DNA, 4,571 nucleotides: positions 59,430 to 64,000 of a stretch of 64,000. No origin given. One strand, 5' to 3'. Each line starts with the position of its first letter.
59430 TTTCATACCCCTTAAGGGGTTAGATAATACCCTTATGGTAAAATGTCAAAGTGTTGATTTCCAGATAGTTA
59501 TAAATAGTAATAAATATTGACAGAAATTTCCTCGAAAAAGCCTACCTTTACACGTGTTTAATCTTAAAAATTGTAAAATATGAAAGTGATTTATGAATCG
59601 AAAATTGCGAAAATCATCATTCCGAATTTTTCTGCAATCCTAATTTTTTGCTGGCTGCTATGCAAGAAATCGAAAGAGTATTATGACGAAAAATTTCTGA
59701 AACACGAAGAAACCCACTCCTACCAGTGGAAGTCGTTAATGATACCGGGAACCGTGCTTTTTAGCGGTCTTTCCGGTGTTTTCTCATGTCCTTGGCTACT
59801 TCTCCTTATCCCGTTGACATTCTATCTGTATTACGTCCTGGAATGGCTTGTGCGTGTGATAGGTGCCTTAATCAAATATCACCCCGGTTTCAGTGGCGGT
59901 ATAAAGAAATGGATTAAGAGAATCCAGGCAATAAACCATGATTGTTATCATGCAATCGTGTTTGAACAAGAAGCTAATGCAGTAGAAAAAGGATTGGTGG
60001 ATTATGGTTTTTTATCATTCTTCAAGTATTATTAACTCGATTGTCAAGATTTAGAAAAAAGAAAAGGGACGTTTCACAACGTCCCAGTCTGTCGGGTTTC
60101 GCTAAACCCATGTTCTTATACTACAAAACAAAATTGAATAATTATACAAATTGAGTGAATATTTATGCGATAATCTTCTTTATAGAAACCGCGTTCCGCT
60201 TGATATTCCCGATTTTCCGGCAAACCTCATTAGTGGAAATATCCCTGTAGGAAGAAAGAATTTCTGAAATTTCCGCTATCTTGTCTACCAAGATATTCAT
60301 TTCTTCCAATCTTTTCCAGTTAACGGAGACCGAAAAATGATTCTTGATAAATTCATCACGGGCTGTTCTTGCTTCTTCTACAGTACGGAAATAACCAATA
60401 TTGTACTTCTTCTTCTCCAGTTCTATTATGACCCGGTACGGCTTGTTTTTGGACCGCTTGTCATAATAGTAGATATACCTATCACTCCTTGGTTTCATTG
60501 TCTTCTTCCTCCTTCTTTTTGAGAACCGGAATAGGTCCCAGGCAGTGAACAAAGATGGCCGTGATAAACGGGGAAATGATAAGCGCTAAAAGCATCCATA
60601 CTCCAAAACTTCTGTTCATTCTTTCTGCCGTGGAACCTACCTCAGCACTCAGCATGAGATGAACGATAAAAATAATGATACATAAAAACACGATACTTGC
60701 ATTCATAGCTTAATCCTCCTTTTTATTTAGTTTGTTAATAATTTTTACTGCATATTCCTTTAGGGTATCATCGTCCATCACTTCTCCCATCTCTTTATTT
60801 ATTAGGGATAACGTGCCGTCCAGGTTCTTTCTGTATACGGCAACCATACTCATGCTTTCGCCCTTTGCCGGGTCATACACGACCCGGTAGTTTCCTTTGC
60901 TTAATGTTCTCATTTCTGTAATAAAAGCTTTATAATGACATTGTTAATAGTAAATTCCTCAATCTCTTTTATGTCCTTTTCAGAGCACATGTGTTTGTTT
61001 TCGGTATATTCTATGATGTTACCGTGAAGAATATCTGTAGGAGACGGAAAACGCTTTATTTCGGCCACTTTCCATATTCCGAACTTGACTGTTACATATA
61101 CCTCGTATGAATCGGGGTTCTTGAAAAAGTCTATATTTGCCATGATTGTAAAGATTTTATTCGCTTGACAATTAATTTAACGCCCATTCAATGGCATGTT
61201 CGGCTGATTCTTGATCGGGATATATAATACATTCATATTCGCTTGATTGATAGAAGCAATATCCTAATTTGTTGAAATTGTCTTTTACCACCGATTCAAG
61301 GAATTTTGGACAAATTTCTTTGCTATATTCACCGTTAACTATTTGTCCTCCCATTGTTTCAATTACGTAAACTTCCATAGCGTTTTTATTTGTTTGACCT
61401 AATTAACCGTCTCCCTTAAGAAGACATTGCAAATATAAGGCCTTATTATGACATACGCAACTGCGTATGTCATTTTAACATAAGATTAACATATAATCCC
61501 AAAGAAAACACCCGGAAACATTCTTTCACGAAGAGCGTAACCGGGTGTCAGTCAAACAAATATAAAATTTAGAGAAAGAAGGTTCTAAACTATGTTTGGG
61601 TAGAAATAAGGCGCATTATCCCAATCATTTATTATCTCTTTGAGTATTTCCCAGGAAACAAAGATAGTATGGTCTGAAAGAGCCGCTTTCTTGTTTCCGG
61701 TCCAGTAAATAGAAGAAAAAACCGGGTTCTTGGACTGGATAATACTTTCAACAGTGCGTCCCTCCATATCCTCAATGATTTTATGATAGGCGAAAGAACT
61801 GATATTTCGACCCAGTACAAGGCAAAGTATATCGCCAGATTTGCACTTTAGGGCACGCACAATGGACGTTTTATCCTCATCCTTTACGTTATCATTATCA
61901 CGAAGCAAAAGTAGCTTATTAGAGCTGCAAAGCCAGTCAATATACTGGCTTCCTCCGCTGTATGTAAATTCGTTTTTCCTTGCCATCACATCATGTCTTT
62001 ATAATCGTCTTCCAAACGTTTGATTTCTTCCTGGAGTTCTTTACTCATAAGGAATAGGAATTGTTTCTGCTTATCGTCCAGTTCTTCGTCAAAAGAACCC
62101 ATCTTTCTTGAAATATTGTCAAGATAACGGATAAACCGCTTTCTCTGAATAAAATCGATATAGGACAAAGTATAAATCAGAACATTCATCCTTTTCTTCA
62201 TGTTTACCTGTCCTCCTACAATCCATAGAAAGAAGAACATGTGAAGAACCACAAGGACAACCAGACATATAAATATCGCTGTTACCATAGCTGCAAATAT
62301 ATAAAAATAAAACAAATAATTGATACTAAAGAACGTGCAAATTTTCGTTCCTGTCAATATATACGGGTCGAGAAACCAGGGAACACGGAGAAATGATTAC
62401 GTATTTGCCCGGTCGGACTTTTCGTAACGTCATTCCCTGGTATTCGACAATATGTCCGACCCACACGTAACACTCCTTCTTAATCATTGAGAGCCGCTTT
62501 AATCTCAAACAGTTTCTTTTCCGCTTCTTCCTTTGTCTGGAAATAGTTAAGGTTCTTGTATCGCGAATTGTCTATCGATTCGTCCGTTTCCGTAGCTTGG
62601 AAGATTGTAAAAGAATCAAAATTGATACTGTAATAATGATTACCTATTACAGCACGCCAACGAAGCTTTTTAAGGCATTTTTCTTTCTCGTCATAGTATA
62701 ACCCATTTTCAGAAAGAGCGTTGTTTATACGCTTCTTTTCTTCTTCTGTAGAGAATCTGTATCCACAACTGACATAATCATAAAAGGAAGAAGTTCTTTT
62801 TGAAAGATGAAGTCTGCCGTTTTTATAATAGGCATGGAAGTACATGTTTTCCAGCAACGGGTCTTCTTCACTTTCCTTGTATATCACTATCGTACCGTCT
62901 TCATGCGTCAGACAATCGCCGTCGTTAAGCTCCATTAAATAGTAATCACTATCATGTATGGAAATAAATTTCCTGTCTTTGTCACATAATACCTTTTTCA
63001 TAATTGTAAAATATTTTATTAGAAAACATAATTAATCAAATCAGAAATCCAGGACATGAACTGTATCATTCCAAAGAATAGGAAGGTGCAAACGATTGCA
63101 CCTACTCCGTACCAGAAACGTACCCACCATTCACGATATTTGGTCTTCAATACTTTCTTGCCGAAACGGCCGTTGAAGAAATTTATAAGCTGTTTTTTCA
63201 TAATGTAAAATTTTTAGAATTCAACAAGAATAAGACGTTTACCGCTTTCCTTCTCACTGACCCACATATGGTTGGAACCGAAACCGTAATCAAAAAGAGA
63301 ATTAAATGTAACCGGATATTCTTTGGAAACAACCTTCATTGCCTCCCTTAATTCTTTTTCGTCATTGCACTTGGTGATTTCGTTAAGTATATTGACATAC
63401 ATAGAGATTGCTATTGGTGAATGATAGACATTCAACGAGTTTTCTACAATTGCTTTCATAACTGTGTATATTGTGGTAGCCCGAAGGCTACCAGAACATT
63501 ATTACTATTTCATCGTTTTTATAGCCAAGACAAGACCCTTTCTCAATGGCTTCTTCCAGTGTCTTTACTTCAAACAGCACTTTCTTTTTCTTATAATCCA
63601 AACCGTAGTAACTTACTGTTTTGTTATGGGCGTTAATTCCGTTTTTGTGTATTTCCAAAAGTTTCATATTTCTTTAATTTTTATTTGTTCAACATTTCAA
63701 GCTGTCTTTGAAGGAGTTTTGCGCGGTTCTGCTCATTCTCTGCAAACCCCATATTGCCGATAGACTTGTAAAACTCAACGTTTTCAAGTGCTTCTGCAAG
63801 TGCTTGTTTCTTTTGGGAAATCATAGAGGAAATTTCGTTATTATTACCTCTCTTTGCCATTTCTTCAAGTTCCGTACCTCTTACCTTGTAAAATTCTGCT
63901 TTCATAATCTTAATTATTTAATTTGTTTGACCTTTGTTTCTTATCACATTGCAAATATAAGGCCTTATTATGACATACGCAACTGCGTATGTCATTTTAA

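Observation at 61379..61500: Five copies of a ~100-nt promoter/operator module with a palindrome centred on the -33 element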

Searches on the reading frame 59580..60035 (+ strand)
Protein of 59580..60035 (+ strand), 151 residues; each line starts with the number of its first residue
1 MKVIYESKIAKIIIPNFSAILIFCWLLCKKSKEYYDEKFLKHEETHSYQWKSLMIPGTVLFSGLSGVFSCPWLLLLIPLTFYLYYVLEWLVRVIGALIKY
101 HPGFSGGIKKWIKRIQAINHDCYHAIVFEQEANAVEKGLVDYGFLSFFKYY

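Call 18: search_protein_families(library=phrogs, proteins=[window:59580-60035:+])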
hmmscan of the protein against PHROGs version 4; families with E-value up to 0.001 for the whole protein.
window:59580-60035:+ (151 aa): 1 family
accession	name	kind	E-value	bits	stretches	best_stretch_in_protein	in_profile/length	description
phrog_15610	-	other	1.5e-05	26.1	0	11-55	7-49/105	protease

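Call 63: search_protein_families(library=pfam, max_evalue=0.05, proteins=[window:59580-60035:+])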
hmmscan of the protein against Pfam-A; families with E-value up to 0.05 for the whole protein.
window:59580-60035:+ (151 aa): 0 families

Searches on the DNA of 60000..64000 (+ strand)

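Call 9: search_dna_similar(query=window:60000-64000:+, collection=phages, mode=near, max_rows=30)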
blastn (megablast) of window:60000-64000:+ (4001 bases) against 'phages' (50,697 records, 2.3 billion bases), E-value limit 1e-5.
No match.

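Call 52: search_dna_similar(query=window:61379-61510:-, collection=phages, mode=distant, max_evalue=1, max_rows=15)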
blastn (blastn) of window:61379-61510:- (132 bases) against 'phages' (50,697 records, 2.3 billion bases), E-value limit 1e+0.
Records with a match: 4; places in all: 4; records where one place covers at least 80% of the query: 0.
Best place of each record, by identity: 60-80% 4.
By first word of the organism name: Bacteroides 3; Vibrio 1.
By host as written in the record: Bacteroides fragilis 2; Bacteroides fragilis DA766 1; Vibrio cholerae E8498 1.
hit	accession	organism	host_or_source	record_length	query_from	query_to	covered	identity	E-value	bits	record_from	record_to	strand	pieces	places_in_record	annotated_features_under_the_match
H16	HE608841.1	Bacteroides phage B124-14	Bacteroides fragilis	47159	20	88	52%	74.3%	4e-1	39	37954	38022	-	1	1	none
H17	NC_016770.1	Bacteroides phage B124-14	Bacteroides fragilis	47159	20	88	52%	74.3%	4e-1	39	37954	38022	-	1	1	none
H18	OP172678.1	Bacteroides phage BF766P1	Bacteroides fragilis DA766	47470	20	87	52%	75.4%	1e-1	42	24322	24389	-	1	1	none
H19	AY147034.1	Vibrio phage E8498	Vibrio cholerae E8498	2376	74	130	43%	78.9%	1e-1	41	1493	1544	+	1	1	ORF12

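Call 53: get_annotated_region(hit=H17, flank=1500)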
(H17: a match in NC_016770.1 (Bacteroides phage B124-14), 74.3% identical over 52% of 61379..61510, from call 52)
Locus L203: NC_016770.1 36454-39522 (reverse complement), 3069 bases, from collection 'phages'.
description: Bacteroides phage B124-14, complete genome.
organism: Bacteroides phage B124-14 (NCBI taxid 1105171)
taxonomy: Viruses; Duplodnaviria; Heunggongvirae; Uroviricota; Caudoviricetes
host: Bacteroides fragilis; source: municipal wastewater; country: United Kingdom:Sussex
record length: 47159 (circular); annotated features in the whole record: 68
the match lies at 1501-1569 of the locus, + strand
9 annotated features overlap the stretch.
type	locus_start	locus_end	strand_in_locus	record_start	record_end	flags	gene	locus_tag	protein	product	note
CDS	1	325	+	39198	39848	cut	-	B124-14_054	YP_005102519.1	hypothetical protein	ORF054c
CDS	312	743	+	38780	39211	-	-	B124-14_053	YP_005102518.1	putative HNH endonuclease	ORF053c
CDS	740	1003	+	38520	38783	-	-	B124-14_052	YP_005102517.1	hypothetical protein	ORF052c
CDS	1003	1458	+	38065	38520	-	-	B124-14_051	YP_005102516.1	putative single-stranded DNA binding protein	ORF051c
CDS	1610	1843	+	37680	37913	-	-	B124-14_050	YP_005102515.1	hypothetical protein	ORF050c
CDS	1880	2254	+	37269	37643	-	-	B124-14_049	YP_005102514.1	hypothetical protein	ORF049c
CDS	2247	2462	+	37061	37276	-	-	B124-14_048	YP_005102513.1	hypothetical protein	ORF048c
CDS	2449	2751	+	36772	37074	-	-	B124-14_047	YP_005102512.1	hypothetical protein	ORF047c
CDS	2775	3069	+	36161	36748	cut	-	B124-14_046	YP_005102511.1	pyrophosphatase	ORF046c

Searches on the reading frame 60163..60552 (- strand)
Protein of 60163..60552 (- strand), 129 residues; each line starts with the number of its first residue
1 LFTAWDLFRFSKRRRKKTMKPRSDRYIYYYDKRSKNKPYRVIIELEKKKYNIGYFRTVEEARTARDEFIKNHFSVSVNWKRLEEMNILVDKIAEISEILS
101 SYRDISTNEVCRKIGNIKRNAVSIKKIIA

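Call 13: search_protein_families(library=phrogs, proteins=[window:60163-60552:-])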
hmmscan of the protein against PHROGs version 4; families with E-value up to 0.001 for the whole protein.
window:60163-60552:- (129 aa): 2 families
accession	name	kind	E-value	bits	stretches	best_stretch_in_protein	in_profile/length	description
phrog_99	-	DNA, RNA and nucleotide metabolism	3.1e-07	31.4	1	20-107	209-289/383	HNH endonuclease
phrog_13470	-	DNA, RNA and nucleotide metabolism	0.00034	21.8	1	16-66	86-136/152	HNH endonuclease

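Call 62: search_protein_families(library=pfam, max_evalue=0.05, proteins=[window:60163-60552:-])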
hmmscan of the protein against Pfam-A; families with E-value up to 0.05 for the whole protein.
window:60163-60552:- (129 aa): 0 families

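Call 86: search_solved_structures(query=window:60166-60498:-, max_evalue=10, show_alignments=2)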
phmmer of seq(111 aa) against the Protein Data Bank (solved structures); distinct sequences matched with E-value up to 10: 6.
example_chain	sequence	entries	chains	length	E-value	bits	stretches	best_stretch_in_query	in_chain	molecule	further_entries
1rfz_A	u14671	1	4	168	0.61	13.8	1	46-100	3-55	Hypothetical protein APC35681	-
1g5z_A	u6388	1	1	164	0.79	13.4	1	62-101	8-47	OUTER SURFACE PROTEIN C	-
1ab4_A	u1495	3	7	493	0.94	13.1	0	41-105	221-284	GYRASE A | DNA GYRASE SUBUNIT A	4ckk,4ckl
4xrf_A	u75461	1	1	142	1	13.1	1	12-73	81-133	Transcriptional regulator, MarR family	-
8j9t_A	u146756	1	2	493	1.6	12.4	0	41-105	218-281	DNA gyrase subunit A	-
8g8i_A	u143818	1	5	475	7.4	10.3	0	65-102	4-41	C3HR3_9r_shift4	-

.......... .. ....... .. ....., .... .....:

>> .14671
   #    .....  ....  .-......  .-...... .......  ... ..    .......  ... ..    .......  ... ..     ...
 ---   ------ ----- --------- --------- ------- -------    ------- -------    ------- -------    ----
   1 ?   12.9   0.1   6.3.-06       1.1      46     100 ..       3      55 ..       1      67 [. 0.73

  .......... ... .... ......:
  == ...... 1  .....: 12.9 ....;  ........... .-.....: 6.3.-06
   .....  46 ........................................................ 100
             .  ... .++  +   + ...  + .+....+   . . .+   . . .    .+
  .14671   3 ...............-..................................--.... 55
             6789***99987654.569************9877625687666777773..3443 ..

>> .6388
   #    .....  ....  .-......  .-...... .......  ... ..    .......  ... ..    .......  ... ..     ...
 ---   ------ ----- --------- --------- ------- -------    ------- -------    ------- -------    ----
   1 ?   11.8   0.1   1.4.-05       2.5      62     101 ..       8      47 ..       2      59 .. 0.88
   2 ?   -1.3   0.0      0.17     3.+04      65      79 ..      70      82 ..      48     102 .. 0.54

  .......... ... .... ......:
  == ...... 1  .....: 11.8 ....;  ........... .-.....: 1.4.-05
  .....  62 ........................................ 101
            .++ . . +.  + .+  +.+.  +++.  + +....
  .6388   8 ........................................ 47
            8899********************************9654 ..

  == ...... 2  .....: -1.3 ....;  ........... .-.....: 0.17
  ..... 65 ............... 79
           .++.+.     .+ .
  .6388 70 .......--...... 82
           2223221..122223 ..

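Call 95: predict_structure(protein=window:60163-60498:-)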
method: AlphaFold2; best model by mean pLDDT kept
length: 111 residues; sequences in the alignment: 1
mean_pLDDT: 70.7   pTM: 0.38
mean pLDDT of the five models: 70.7, 68.7, 62.0, 60.3, 55.7
residues with pLDDT >= 90: 2; 70-90: 66; 50-70: 28; < 50: 15
segments of 3 or more residues with pLDDT < 50: 1-9, 108-111
pLDDT, mean of each block of 10 residues (from residue 1): 41 56 72 80 82 63 74 87 83 86 57 42
secondary structure, 60 per line:
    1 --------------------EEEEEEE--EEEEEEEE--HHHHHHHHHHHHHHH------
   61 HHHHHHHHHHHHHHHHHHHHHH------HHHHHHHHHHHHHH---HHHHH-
elements in order: E21-27 E30-37 H40-54 H61-82 H89-102 H106-110

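Call 97: fold_search(model_id=the predicted structure, library=pdb)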
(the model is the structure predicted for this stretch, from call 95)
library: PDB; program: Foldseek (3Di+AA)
matches with E <= 10: 61; with E <= 0.001: 0
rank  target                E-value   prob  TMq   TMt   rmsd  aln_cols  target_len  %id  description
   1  2in3                  2.1e+00  0.33  0.26  0.15   2.2        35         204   23  Crystal structure of a putative protein disulfide isomerase from Nitrosomonas europaea (released 2006-11-21)
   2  8rb2_A                2.4e+00  0.38  0.39  0.06   9.2        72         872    8  The crystal structure of DNA-bound human MutSbeta (MSH2_E749A/MSH3_E976A) in the canonical mismatch bound conformation (released 2025-06-11)
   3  5zkf_A                2.9e+00  0.04  0.19  0.14  12.3       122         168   13  Crystal Structure of N-terminal Domain of Plasmodium vivax p43 in space group P21 (released 2019-04-24)
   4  9div_B                3.1e+00  0.30  0.39  0.32   7.9        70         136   14  The crystal structure of de novo designed ChuA binding protein C8 (released 2025-05-21)
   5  8fbk                  3.1e+00  0.28  0.39  0.22   9.1        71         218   15  Improving the secretion of designed protein assemblies through negative design of cryptic transmembrane domains (released 2023-03-22)
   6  2pz1                  3.5e+00  0.06  0.27  0.09  14.0        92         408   12  Crystal Structure of Auto-inhibited Asef (released 2007-08-21)
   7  8dgf_B                4.0e+00  0.03  0.17  0.03  12.6        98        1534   12  Avs4 bound to phage PhiV-1 portal (released 2022-08-03)
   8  5npp_B                4.3e+00  0.04  0.20  0.05  12.3        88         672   17  2.22A STRUCTURE OF THIOPHENE2 AND GSK945237 WITH S.AUREUS DNA GYRASE AND DNA (released 2017-07-12)
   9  7et4_G                4.5e+00  0.33  0.30  0.33   2.0        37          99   22  Crystal structure of Arabidopsis TEM1 AP2 domain (released 2021-09-15)
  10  7mbx_R                4.5e+00  0.08  0.29  0.12  12.0        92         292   11  Human Cholecystokinin 1 receptor (CCK1R) Gs complex (released 2021-05-26)
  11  5xy3_h                5.2e+00  0.33  0.34  0.32   2.7        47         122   19  Large subunit of Trichomonas vaginalis ribosome (released 2017-08-30)
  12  5t2a_i                5.2e+00  0.28  0.32  0.29   3.3        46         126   13  CryoEM structure of the Leishmania donovani 80S ribosome at 2.9 Angstrom resolution (released 2017-01-25)
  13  4f6e_D                5.2e+00  0.28  0.35  0.20   2.9        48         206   12  Crystal Structure of the K182R, A183P mutant manganese superoxide dismutase from Sacchromyces cerevisiae (released 2013-06-12)
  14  9div_A                5.2e+00  0.21  0.39  0.33   7.9        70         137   14  The crystal structure of de novo designed ChuA binding protein C8 (released 2025-05-21)
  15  4bay_A                5.2e+00  0.06  0.27  0.06  14.2       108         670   14  Phosphomimetic mutant of LSD1-8a splicing variant in complex with CoREST (released 2013-11-27)
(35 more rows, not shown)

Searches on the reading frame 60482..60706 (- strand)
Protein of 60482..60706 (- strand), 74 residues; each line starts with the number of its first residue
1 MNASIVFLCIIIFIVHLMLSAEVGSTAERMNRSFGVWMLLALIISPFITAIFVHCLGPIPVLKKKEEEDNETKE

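Call 13: search_protein_families(library=phrogs, proteins=[window:60482-60706:-])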
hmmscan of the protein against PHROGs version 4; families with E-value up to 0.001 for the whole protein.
window:60482-60706:- (74 aa): 2 families
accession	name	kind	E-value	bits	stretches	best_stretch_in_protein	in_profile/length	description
phrog_9201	-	unknown function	7e-08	33.5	1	10-57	3-50/55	-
phrog_25625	-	unknown function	7.2e-08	33.8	1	9-64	5-55/114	-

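Call 62: search_protein_families(library=pfam, max_evalue=0.05, proteins=[window:60482-60706:-])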
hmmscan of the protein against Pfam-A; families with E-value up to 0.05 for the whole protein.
window:60482-60706:- (74 aa): 1 family
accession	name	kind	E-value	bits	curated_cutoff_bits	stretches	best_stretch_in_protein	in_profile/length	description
PF00375.23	SDF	-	0.023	14.2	27.9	1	5-71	41-107/387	Sodium:dicarboxylate symporter family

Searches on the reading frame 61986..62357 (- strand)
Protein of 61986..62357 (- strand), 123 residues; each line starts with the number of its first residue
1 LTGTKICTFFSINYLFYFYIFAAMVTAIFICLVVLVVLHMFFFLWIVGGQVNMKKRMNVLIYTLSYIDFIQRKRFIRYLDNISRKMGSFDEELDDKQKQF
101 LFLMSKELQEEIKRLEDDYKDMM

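Call 13: search_protein_families(library=phrogs, proteins=[window:61986-62357:-])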
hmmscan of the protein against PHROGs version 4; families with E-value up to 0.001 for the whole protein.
window:61986-62357:- (123 aa): 1 family
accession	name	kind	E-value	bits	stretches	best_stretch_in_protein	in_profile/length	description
phrog_36199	-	unknown function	0.0005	21.3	1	24-101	4-79/110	-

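Call 63: search_protein_families(library=pfam, max_evalue=0.05, proteins=[window:61986-62357:-])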
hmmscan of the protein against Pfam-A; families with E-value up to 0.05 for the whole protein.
window:61986-62357:- (123 aa): 0 families

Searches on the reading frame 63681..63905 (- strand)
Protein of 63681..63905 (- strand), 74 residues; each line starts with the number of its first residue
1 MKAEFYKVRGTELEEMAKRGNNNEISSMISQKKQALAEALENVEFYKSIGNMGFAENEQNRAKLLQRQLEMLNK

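Call 13: search_protein_families(library=phrogs, proteins=[window:63681-63905:-])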
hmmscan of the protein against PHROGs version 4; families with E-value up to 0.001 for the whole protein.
window:63681-63905:- (74 aa): 0 families

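Call 62: search_protein_families(library=pfam, max_evalue=0.05, proteins=[window:63681-63905:-])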
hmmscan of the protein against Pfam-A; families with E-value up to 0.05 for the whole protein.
window:63681-63905:- (74 aa): 1 family
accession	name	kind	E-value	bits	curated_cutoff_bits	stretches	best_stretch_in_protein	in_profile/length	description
PF18915.5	DUF5667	-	0.027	15.3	27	1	4-59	35-83/99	Domain of unknown function (DUF5667)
